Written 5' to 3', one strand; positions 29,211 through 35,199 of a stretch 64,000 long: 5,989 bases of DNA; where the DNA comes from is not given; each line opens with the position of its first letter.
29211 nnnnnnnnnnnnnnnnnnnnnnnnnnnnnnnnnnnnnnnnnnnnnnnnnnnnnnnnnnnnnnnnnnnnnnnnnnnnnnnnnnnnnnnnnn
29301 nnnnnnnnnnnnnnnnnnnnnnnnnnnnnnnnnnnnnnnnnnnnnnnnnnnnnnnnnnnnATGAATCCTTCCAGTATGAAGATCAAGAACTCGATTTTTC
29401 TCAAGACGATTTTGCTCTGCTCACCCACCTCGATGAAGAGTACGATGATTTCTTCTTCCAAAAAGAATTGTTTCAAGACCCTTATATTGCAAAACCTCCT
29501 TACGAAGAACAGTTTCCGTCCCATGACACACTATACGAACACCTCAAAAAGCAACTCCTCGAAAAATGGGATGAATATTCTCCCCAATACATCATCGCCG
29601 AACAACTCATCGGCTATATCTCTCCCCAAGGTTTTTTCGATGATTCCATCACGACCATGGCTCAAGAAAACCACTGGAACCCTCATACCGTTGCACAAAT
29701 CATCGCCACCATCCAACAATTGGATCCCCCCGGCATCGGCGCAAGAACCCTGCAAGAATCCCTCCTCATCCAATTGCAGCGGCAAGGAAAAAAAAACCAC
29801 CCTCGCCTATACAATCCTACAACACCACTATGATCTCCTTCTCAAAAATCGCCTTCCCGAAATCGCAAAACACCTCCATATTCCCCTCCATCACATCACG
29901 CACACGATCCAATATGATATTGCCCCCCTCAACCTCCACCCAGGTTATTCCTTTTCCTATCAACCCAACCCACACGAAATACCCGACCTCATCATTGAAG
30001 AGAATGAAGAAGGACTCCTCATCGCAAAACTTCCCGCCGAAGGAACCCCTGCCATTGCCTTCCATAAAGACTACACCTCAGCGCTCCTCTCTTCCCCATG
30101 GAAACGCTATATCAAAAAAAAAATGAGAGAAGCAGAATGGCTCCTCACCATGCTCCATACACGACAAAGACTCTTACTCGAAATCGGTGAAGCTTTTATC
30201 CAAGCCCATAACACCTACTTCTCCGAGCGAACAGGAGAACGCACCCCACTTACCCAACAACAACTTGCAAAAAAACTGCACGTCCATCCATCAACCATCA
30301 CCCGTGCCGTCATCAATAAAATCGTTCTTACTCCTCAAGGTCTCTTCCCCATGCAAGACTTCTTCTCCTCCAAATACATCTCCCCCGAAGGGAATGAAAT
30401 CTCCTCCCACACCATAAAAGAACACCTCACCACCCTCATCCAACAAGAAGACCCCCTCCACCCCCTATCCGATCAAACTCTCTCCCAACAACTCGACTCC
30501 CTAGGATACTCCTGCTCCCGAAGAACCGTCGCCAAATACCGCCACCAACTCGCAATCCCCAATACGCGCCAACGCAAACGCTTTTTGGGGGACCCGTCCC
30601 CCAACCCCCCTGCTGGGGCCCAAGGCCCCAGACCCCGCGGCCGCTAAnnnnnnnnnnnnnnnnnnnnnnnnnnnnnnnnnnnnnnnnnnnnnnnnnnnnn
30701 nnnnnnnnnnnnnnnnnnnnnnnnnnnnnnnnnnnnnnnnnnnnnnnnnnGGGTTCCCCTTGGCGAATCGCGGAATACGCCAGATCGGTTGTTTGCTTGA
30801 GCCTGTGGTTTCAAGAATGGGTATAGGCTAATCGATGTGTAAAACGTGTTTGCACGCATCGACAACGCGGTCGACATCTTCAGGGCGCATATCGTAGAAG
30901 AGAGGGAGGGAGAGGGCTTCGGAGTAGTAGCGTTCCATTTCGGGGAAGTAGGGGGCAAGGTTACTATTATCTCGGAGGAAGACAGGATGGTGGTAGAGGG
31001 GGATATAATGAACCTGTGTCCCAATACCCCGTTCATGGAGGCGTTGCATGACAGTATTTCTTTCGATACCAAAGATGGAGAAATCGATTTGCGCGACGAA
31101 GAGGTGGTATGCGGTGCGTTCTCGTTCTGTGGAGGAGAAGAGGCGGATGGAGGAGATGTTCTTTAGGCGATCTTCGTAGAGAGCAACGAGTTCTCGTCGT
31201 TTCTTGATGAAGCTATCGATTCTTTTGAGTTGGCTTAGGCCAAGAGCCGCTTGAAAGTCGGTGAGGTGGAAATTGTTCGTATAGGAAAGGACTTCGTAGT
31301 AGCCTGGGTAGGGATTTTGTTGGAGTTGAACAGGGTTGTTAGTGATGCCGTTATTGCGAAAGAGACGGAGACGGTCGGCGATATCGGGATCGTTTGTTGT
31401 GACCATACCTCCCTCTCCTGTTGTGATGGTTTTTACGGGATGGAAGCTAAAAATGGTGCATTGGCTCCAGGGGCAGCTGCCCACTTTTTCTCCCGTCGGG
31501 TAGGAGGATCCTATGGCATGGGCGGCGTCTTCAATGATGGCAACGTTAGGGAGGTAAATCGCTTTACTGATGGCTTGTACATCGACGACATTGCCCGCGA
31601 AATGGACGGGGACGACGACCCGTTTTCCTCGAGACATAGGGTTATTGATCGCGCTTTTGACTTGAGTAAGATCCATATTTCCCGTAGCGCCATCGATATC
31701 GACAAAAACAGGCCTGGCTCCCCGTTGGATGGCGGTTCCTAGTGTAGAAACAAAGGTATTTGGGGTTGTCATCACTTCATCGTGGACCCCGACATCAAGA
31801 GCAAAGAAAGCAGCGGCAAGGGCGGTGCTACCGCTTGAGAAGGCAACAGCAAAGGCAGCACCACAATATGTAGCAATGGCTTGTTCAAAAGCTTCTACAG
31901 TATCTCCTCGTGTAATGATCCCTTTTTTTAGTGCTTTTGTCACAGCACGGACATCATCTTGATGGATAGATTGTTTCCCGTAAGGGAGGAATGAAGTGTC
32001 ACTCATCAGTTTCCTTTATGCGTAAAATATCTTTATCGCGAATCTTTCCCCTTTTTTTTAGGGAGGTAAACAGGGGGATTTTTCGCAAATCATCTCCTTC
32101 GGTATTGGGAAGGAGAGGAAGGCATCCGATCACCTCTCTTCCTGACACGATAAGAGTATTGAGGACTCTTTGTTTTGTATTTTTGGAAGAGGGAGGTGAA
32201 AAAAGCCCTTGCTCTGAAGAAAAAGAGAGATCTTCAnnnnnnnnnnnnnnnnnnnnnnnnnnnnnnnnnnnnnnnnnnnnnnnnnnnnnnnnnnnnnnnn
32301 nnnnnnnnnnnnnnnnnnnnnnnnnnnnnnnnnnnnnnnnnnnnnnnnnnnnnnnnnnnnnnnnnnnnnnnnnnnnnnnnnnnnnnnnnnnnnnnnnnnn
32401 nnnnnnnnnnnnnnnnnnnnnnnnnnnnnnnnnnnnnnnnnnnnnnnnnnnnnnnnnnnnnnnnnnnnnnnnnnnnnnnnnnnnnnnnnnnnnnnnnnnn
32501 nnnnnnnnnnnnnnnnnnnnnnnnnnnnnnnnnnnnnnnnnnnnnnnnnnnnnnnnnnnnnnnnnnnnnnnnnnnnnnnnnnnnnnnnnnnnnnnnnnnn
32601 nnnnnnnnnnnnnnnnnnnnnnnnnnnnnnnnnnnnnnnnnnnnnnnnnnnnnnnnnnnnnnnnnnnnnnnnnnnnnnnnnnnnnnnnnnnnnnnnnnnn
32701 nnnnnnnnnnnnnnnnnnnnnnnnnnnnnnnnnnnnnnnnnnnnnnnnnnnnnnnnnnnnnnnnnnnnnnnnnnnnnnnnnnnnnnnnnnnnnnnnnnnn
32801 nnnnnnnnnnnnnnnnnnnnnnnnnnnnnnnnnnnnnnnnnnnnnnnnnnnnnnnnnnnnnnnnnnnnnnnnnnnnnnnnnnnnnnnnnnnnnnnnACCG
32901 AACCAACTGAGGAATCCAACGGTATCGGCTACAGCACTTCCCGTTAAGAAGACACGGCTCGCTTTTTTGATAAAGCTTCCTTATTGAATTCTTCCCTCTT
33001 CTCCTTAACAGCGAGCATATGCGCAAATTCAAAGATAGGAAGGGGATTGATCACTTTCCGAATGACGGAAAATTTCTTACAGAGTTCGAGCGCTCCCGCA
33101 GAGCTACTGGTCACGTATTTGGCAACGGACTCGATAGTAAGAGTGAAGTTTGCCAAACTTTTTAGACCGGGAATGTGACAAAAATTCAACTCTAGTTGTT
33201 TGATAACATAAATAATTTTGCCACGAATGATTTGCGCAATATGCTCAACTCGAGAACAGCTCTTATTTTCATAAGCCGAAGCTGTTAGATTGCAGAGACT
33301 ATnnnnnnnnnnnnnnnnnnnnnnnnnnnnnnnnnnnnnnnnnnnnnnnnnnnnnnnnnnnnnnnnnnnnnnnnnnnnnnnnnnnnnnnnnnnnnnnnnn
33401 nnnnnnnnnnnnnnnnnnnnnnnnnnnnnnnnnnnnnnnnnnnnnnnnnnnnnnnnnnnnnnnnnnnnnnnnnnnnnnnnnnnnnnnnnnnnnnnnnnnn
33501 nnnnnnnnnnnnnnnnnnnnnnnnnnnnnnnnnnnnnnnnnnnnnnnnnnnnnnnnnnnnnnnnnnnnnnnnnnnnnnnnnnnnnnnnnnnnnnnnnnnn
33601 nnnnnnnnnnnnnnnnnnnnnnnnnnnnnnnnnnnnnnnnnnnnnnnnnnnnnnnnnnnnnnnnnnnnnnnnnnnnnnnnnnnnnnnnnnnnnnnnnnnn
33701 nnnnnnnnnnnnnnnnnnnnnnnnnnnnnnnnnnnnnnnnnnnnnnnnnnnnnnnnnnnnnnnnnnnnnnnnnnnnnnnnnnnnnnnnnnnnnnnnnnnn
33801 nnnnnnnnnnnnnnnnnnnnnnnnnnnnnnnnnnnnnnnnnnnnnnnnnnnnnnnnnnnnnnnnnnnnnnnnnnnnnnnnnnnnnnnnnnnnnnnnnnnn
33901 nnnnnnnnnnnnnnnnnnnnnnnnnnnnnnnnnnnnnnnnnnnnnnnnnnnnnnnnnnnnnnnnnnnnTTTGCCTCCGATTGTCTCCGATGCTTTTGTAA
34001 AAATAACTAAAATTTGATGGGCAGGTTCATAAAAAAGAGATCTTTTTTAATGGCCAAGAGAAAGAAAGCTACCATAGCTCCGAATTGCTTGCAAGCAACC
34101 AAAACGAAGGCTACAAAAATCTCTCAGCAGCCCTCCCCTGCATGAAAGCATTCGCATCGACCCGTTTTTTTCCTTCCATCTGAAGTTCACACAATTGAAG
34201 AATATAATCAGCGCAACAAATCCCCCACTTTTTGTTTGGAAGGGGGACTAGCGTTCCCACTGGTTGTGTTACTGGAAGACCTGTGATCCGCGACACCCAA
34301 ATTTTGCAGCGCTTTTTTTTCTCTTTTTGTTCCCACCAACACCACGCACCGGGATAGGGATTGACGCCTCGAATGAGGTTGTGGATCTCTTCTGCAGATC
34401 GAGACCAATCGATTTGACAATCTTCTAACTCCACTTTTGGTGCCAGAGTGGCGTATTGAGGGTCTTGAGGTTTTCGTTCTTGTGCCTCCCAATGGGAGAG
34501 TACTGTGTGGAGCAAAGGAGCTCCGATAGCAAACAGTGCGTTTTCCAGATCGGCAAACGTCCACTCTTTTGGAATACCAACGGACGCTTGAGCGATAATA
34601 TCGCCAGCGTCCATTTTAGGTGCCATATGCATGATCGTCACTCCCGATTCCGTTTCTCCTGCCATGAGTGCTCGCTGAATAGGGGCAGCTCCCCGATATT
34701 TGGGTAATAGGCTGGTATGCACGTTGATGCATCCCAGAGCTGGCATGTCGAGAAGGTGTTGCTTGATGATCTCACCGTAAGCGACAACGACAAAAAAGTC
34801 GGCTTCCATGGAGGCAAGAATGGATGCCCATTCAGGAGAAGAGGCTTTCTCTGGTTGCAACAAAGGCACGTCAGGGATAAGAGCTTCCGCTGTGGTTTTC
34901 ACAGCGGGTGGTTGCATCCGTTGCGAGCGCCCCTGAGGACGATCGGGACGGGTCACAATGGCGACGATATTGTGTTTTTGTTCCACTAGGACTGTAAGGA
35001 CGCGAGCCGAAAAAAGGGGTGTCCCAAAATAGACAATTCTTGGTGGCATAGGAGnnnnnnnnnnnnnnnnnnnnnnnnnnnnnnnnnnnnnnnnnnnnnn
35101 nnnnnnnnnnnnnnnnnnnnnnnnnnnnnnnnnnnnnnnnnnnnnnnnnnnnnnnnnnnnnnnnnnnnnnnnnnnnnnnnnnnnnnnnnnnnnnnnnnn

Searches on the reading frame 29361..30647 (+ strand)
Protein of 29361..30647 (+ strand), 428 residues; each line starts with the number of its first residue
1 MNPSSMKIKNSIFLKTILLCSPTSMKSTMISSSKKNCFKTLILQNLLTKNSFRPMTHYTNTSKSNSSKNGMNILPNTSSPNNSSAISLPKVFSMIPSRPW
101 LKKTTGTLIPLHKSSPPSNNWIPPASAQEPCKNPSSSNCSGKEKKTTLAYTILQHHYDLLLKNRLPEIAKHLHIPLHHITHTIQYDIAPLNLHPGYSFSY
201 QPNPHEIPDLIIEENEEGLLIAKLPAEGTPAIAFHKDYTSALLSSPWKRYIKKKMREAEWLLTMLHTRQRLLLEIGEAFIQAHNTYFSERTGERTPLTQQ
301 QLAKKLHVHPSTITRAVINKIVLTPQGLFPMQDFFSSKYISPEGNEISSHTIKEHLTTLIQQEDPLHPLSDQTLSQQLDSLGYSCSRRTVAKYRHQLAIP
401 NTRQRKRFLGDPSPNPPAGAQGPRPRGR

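Call 14: search_protein_families(library=pfam, proteins=[window:29361-30647:+])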
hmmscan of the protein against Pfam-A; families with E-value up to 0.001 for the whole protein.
window:29361-30647:+ (428 aa): 4 families
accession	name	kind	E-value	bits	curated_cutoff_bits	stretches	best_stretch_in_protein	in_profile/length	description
PF04552.19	Sigma54_DBD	-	1.2e-44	152.3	22.8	1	249-407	2-160/160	Sigma-54, DNA binding domain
PF04963.19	Sigma54_CBD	-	1.9e-10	41.2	22.9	1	146-238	97-185/185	Sigma-54 factor, core binding domain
PF13384.12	HTH_23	-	3.3e-05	24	24.6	0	297-316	18-37/50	Homeodomain-like domain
PF01047.28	MarR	-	0.00017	21.9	24.6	1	293-317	14-38/59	MarR family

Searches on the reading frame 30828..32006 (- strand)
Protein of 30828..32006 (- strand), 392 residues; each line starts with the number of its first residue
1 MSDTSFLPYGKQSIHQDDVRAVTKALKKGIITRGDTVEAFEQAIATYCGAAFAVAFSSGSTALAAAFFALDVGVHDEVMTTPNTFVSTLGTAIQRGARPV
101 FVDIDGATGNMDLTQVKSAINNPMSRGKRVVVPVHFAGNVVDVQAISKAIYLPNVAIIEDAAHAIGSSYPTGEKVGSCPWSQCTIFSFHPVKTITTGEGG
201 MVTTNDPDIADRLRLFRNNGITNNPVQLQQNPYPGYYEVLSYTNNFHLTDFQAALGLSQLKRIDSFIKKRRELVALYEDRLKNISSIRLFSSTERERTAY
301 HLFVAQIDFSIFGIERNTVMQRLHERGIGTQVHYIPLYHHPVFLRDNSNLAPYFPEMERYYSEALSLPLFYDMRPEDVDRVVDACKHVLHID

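Call 14: search_protein_families(library=pfam, proteins=[window:30828-32006:-])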
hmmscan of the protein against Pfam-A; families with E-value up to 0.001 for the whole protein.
window:30828-32006:- (392 aa): 2 families
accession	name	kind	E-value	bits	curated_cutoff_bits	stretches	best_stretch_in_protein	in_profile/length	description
PF01041.23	DegT_DnrJ_EryC1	-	1.3e-103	347.5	19.8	1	13-384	2-358/360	DegT/DnrJ/EryC1/StrS aminotransferase family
PF01212.27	Beta_elim_lyase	-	9.7e-05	22.3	27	1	35-207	32-214/288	Beta-eliminating lyase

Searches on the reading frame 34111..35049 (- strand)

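Call 25: search_protein_families(library=pfam, proteins=[window:34111-35049:-], max_evalue=0.00001)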
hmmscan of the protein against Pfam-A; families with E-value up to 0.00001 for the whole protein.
window:34111-35049:- (312 aa): 2 families
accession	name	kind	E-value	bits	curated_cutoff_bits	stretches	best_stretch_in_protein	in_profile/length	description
PF00551.24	Formyl_trans_N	-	2.1e-39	135.6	26.1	1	4-174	2-171/181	Formyl transferase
PF02911.23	Formyl_trans_C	-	1.4e-21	76.9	21.1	1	206-306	2-99/100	Formyl transferase, C-terminal domain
